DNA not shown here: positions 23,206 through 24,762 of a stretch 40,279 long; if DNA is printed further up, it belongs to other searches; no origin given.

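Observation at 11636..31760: Sigma-54/AcoR-controlled 14-gene cluster with a gene combination I cannot map to a described pathway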

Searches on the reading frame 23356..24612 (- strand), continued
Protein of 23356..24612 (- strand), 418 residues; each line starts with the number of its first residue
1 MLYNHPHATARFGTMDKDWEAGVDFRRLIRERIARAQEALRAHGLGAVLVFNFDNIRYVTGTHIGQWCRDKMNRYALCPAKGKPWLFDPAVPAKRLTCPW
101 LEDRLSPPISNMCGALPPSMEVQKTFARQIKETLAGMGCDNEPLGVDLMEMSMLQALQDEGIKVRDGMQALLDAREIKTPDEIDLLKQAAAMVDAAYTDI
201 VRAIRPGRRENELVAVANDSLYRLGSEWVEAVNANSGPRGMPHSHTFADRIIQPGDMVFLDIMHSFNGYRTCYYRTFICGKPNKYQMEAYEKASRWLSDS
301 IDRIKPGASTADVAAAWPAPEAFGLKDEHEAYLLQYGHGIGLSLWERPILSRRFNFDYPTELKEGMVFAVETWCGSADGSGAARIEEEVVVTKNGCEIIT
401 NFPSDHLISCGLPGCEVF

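Call 65: find_encoding_contigs(protein=P0126, flank=10000, max_places=1)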
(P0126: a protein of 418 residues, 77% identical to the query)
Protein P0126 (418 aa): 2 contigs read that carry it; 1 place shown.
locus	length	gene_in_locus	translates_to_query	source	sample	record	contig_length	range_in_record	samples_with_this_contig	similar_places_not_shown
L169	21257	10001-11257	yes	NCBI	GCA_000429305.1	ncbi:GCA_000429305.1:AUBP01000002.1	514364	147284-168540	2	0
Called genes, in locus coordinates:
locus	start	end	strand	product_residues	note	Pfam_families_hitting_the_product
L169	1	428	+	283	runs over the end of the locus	-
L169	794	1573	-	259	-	PF21948:LplA-B_cat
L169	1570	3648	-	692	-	PF26965:MimR_N, PF08448:PAS_4 (faint), PF00989:PAS (weak), PF00158:Sigma54_activat, PF14532:Sigma54_activ_2, PF07728:AAA_5 (weak), PF25601:AAA_lid_14, PF02954:HTH_8, +2 more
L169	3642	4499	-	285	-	PF04055:Radical_SAM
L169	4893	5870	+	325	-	PF00676:E1_dh, PF02775:TPP_enzyme_C (weak)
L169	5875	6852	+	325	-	PF02779:Transket_pyr, PF02780:Transketolase_C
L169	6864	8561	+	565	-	PF00364:Biotin_lipoyl, PF01597:GCV_H (faint), PF25917:BSH_RND (faint), PF25984:BSH_YknX (faint), PF25997:BSH_YhbJ (faint), PF00364:Biotin_lipoyl, PF02817:E3_binding, PF00198:2-oxoacid_dh, +1 more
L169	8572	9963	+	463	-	PF00890:FAD_binding_2 (faint), PF01134:GIDA (faint), PF01262:AlaDh_PNT_C (faint), PF07992:Pyr_redox_2, PF12831:FAD_oxidored (weak), PF13738:Pyr_redox_3 (weak), PF00070:Pyr_redox, PF02852:Pyr_redox_dim, +2 more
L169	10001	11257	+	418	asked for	PF00557:Peptidase_M24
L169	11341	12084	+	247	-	PF08007:JmjC_2 (faint), PF00190:Cupin_1 (faint), PF01050:MannoseP_isomer (faint), PF05899:Cupin_3 (faint), PF07883:Cupin_2, PF02311:AraC_binding (weak), PF07883:Cupin_2, PF02311:AraC_binding (weak)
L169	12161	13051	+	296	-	PF01488:Shikimate_DH, PF02826:2-Hacid_dh_C, PF03446:NAD_binding_2, PF03807:F420_oxidored (weak), PF14833:NAD_binding_11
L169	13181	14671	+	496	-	PF00474:SSF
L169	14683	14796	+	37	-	-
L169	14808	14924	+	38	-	-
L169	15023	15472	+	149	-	PF00903:Glyoxalase, PF13669:Glyoxalase_4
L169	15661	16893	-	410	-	PF06609:TRI12 (weak), PF00083:Sugar_tr (weak), PF07690:MFS_1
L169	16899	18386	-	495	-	PF00583:Acetyltransf_1 (weak)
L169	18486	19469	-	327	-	PF01565:FAD_binding_4, PF02873:MurB_C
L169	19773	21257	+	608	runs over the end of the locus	PF13520:AA_permease_2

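Call 67: find_encoding_contigs(protein=P0212, flank=10000, max_places=2)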
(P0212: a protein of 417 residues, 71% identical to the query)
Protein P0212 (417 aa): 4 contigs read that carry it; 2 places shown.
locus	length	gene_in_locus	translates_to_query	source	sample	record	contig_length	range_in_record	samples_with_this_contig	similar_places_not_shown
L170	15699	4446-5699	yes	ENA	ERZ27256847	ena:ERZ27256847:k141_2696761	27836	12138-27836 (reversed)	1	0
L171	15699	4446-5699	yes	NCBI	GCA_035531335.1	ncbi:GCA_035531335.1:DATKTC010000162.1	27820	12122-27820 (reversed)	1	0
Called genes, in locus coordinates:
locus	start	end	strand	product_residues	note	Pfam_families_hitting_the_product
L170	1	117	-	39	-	PF00430:ATP-synt_B (weak)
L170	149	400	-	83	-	PF00137:ATP-synt_C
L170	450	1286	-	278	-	PF00119:ATP-synt_A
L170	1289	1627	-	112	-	PF03899:ATP-synt_I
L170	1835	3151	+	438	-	PF07690:MFS_1 (weak), PF11700:ATG22, PF13347:MFS_2, PF07690:MFS_1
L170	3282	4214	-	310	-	PF00126:HTH_1, PF03466:LysR_substrate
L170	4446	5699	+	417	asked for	PF00557:Peptidase_M24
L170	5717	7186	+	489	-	PF00171:Aldedh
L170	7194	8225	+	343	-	PF02492:cobW, PF07683:CobW_C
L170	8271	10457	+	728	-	PF00676:E1_dh, PF02779:Transket_pyr, PF02780:Transketolase_C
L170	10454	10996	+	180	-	PF00903:Glyoxalase, PF13669:Glyoxalase_4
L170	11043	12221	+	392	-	PF00364:Biotin_lipoyl, PF02817:E3_binding, PF00198:2-oxoacid_dh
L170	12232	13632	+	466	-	PF00890:FAD_binding_2 (weak), PF01134:GIDA (weak), PF03486:HI0933_like (faint), PF07992:Pyr_redox_2, PF12831:FAD_oxidored (weak), PF13738:Pyr_redox_3, PF00070:Pyr_redox, PF02852:Pyr_redox_dim, +2 more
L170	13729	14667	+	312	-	PF01488:Shikimate_DH (weak), PF02826:2-Hacid_dh_C, PF03446:NAD_binding_2, PF03807:F420_oxidored (weak), PF14833:NAD_binding_11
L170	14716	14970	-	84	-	PF00037:Fer4 (weak), PF12797:Fer4_2 (faint)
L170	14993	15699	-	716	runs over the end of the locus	PF04879:Molybdop_Fe4S4, PF00384:Molybdopterin, PF01568:Molydop_binding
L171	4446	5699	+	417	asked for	PF00557:Peptidase_M24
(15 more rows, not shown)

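Call 68: search_solved_structures(query=L151:12513-14690:+, max_evalue=1e-20)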
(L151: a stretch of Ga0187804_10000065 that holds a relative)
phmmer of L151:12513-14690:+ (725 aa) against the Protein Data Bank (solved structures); distinct sequences matched with E-value up to 1e-20: 44.
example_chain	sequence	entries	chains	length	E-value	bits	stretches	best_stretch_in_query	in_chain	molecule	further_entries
2e7z_A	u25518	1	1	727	5.3e-106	358.9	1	29-714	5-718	Acetylene hydratase Ahy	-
2vpw_A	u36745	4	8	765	1.1e-69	238.8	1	26-678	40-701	THIOSULFATE REDUCTASE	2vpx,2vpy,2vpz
1aa6_A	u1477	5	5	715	1.1e-61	212.4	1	28-678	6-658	FORMATE DEHYDROGENASE H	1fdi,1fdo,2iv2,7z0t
7qv7_S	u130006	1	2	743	3.1e-55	191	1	28-677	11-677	Hydrogen dependent carbon dioxide reductase subunit FdhF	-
9wxb_B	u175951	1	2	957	4.3e-52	180.6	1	28-672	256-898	Formate dehydrogenase alpha subunit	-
7bkb_D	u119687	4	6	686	8.4e-52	179.7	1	26-671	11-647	Formate dehydrogenase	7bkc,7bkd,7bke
9t1s_L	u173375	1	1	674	9.6e-52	179.5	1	26-670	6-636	formate dehydrogenase (coenzyme F420)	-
7vw6_A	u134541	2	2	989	1.2e-49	172.6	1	26-659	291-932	Formate dehydrogenase | Tungsten-containing formate dehydrogenase alpha subunit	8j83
7e5z_A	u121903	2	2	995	1.2e-49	172.5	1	26-659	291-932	Formate dehydrogenase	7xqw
2jio_A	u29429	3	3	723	1.5e-46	162.3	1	26-672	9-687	PERIPLASMIC NITRATE REDUCTASE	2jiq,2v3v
2jim_A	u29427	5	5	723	7.3e-46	160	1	26-672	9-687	PERIPLASMIC NITRATE REDUCTASE | PROTEIN (PERIPLASMIC NITRATE REDUCTASE)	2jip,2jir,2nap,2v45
6tg9_A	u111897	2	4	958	3.8e-45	157.7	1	28-672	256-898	Formate dehydrogenase subunit alpha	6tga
1dms_A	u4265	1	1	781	1.9e-41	145.4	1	89-690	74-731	DMSO REDUCTASE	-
4dmr_A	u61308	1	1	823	3e-41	144.8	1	89-690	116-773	DMSO REDUCTASE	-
1dmr_A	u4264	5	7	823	3e-41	144.8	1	89-690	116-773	DMSO REDUCTASE | Dimethyl sulfoxide/trimethylamine N-oxide reductase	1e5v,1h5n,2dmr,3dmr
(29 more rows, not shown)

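Call 75: search_protein_families(library=ncbifam, proteins=[L169:11341-12084:+, L169:12161-13051:+, L169:1570-3648:-, L170:5717-7186:+], max_evalue=1e-8)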
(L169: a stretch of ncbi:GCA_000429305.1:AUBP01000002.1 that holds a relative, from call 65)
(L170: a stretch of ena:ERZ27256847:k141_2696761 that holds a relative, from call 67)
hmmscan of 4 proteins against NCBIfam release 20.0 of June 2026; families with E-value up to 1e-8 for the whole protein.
L169:11341-12084:+ (247 aa): 4 families
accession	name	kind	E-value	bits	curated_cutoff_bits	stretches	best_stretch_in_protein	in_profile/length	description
NF008376.0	PRK11171.1-5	equivalog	5.3e-14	52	338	0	145-236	46-139/278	(S)-ureidoglycine aminohydrolase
NF008373.0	PRK11171.1-2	equivalog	6.1e-14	51.9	445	0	15-113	41-141/274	(S)-ureidoglycine aminohydrolase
TIGR03214.2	ura-cupin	equivalog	4.3e-13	49.3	200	0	25-113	32-121/249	(S)-ureidoglycine aminohydrolase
NF040771.1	AAH_UGLYAH2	exception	1.8e-12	47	350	0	137-236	33-134/267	bifunctional allantoicase/(S)-ureidoglycine aminohydrolase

L169:12161-13051:+ (296 aa): 10 families
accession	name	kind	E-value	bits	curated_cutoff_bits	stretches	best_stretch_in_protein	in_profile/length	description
NF008592.0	PRK11559.1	equivalog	3e-64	217.1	397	1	5-293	3-291/296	2-hydroxy-3-oxopropionate reductase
TIGR01505.1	tartro_sem_red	equivalog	4.1e-63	213.3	340.75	1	6-293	1-288/291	2-hydroxy-3-oxopropionate reductase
TIGR01692.1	HIBADH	equivalog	3.4e-51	174.3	291.6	1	9-288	1-287/288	3-hydroxyisobutyrate dehydrogenase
NF043037.1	ThreonDh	equivalog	2.1e-45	155.4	350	1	5-281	3-280/297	L-threonate dehydrogenase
NF012005.0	PRK15461.1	equivalog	1.3e-40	139.5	348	1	6-295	3-293/298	sulfolactaldehyde 3-reductase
NF011633.0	PRK15059.1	equivalog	6.2e-39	133.9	451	1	5-292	1-287/292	2-hydroxy-3-oxopropionate reductase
NF007161.0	PRK09599.1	subfamily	1.3e-14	54.1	271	1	6-229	2-232/302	NADP-dependent phosphogluconate dehydrogenase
TIGR00872.1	gnd_rel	equivalog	3.7e-14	52.7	297.2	1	5-229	1-229/299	phosphogluconate dehydrogenase (NAD(+)-dependent, decarboxylating)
NF006765.0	PRK09287.1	equivalog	1.6e-12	47.1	413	1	4-165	3-174/476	NADP-dependent phosphogluconate dehydrogenase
TIGR00873.1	gnd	equivalog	5.1e-10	38.8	426.7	1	7-161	2-160/467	decarboxylating NADP(+)-dependent phosphogluconate dehydrogenase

L169:1570-3648:- (692 aa): 25 families
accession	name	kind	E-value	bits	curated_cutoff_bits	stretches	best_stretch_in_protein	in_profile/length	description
NF008485.2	PRK11388.1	equivalog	1.3e-125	420.2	551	1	50-689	15-640/643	dihydroxyacetone kinase operon transcriptional regulator DhaR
NF041552.1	TF_PrdR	equivalog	2.9e-121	405.6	795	1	244-684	132-576/577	sigma-54 dependent transcriptional regulator PrdR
NF003451.0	PRK05022.1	equivalog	1.4e-96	324.2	476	1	339-686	161-510/512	nitric oxide reductase transcriptional regulator NorR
TIGR01817.1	nifA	equivalog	7.2e-94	315.4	528.85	1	361-613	189-439/534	nif-specific transcriptional activator NifA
NF008469.0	PRK11361.1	equivalog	9.1e-92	308.1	714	1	346-687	124-457/461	acetoacetate metabolism transcriptional regulator AtoC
TIGR01818.1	ntrC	equivalog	1.8e-91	307.2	558.6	1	363-683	129-462/463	nitrogen regulation protein NR(I)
TIGR02915.1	PEP_resp_reg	equivalog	4.6e-91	305.9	502.6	1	348-686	119-444/445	PEP-CTERM-box response regulator transcription factor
TIGR02329.1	propionate_PrpR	equivalog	9.1e-89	298.4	499.2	1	361-682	205-525/526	propionate catabolism operon regulatory protein PrpR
NF041946.1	LuxO_transreg_Vib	equivalog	1.2e-85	288.1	800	1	278-684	45-460/463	quorum-sensing sigma-54 dependent transcriptional regulator LuxO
NF050807.1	TransRegFlbDCaul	equivalog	1.4e-85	287.9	750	1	369-685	119-439/454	sigma-54-dependent transcriptional regulator FlbD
NF038308.1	RNA_repair_RtcR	equivalog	2.2e-85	287.5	650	1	344-678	156-505/530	RNA repair transcriptional activator RtcR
NF011953.0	PRK15424.1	equivalog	3.2e-83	280.2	703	1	342-683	195-533/538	propionate catabolism operon regulatory protein PrpR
NF049963.1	RespRegFlgRCampy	domain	2e-82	277.4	750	1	364-612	130-377/429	fla regulon two-component system response regulator FlgR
NF041906.1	V4R_TF_MobR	exception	2e-79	267.6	999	1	349-683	212-543/544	phenol degradation transcriptional regulator MobR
NF011958.0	PRK15429.1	equivalog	2.4e-78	264.4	830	1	344-686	355-686/692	formate hydrogenlyase transcriptional activator FlhA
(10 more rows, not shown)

L170:5717-7186:+ (489 aa): 41 families (the best 25 are shown)
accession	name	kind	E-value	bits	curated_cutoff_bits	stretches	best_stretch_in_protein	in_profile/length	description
NF008415.0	PRK11241.1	equivalog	1.3e-258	858.5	828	1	6-485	2-481/482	NADP-dependent succinate-semialdehyde dehydrogenase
TIGR01780.1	SSADH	subfamily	2.7e-225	748.4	646.35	1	34-480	1-448/448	succinate-semialdehyde dehydrogenase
TIGR01804.1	BADH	equivalog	1.3e-131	439.4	668.6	1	18-480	1-467/467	betaine-aldehyde dehydrogenase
NF010000.0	PRK13473.1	subfamily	7.1e-128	427.2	615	1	15-482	3-470/475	aminobutyraldehyde dehydrogenase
NF040648.1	lactal_redase_Meth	equivalog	1.7e-124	416.4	650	1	20-483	4-461/463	lactaldehyde dehydrogenase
TIGR02299.1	HpaE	equivalog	3.4e-123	411.8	638.35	1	18-484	4-476/488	5-carboxymethyl-2-hydroxymuconate semialdehyde dehydrogenase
NF009725.0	PRK13252.1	equivalog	9.6e-123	410.2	593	1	14-482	6-477/488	betaine-aldehyde dehydrogenase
NF006916.0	PRK09407.1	equivalog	1.1e-122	410.3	521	1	25-480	29-488/526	succinic semialdehyde dehydrogenase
NF007497.0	PRK10090.1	equivalog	1.5e-122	409.8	500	1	15-480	7-473/480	aldehyde dehydrogenase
NF042993.1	AlphKGSA_gudD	equivalog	2.8e-118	395.7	770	1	16-481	5-477/481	alpha-ketoglutaric semialdehyde dehydrogenase GucD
NF045735.1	PaDhStyDPseudo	equivalog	1.1e-117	393.7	850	1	14-484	2-481/483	phenylacetaldehyde dehydrogenase StyD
NF040792.1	glyc_ald_dh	equivalog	4.2e-109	365.7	760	1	16-482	2-471/488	D-glyceraldehyde dehydrogenase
TIGR03216.1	OH_muco_semi_DH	equivalog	5.9e-107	358.2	693.25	1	17-484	3-479/481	2-hydroxymuconic semialdehyde dehydrogenase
NF052305.1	DioxValDhHalo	equivalog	1.8e-105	353.6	750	1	15-474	5-471/483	2,5-dioxovalerate dehydrogenase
NF045736.1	PaDhStyDRhodo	equivalog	3.2e-104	349.1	800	1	15-480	3-473/479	phenylacetaldehyde dehydrogenase StyD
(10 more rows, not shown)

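Call 77: search_protein_families(library=pfam, proteins=[L146:2538-3431:+, L122:6818-7390:+, L157:156-1352:+, L145:5365-6387:+, L114:5956-7197:+, L116:15298-16227:+, L136:6995-7546:-, L149:1-810:-, L096:2-1160:-, L138:5883-6725:-], max_evalue=0.0001)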
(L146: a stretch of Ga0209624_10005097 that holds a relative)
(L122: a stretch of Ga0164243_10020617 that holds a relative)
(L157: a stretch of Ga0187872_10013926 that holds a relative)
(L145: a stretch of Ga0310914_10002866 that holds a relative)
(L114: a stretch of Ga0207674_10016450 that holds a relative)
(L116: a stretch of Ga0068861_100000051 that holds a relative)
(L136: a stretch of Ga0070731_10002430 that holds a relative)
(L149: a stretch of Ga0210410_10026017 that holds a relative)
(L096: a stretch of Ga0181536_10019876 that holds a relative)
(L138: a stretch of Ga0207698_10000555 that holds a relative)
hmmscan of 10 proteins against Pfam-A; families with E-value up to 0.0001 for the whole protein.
L146:2538-3431:+ (297 aa): 0 families

L122:6818-7390:+ (190 aa): 0 families

L157:156-1352:+ (398 aa): 0 families

L145:5365-6387:+ (340 aa): 3 families
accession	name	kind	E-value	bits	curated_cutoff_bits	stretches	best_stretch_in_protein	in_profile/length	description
PF22725.1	GFO_IDH_MocA_C3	-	5.5e-24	85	27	1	131-250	3-124/124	GFO/IDH/MocA C-terminal domain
PF01408.29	GFO_IDH_MocA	-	1.1e-22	81.4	24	1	2-121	1-120/120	Oxidoreductase family, NAD-binding Rossmann fold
PF02894.22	GFO_IDH_MocA_C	-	3e-13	50.5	22.9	1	133-335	1-214/218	Oxidoreductase family, C-terminal alpha/beta domain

L114:5956-7197:+ (413 aa): 3 families
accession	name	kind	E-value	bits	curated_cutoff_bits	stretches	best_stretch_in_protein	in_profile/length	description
PF07690.21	MFS_1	-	6.9e-50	170.3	33.4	2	21-354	1-339/347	Major Facilitator Superfamily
PF12832.13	MFS_1_like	-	9.8e-09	35.2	25.2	1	43-377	26-369/373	MFS_1 like family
PF00083.30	Sugar_tr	-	4.9e-08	32.7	22.3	1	56-191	53-191/452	Sugar (and other) transporter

L116:15298-16227:+ (309 aa): 1 family
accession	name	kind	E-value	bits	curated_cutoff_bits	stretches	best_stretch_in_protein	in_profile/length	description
PF00753.33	Lactamase_B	-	8.2e-18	65.5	22.7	1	59-266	11-196/196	Metallo-beta-lactamase superfamily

L136:6995-7546:- (183 aa): 0 families

L149:1-810:- (270 aa): 0 families

L096:2-1160:- (386 aa): 0 families

L138:5883-6725:- (280 aa): 0 families
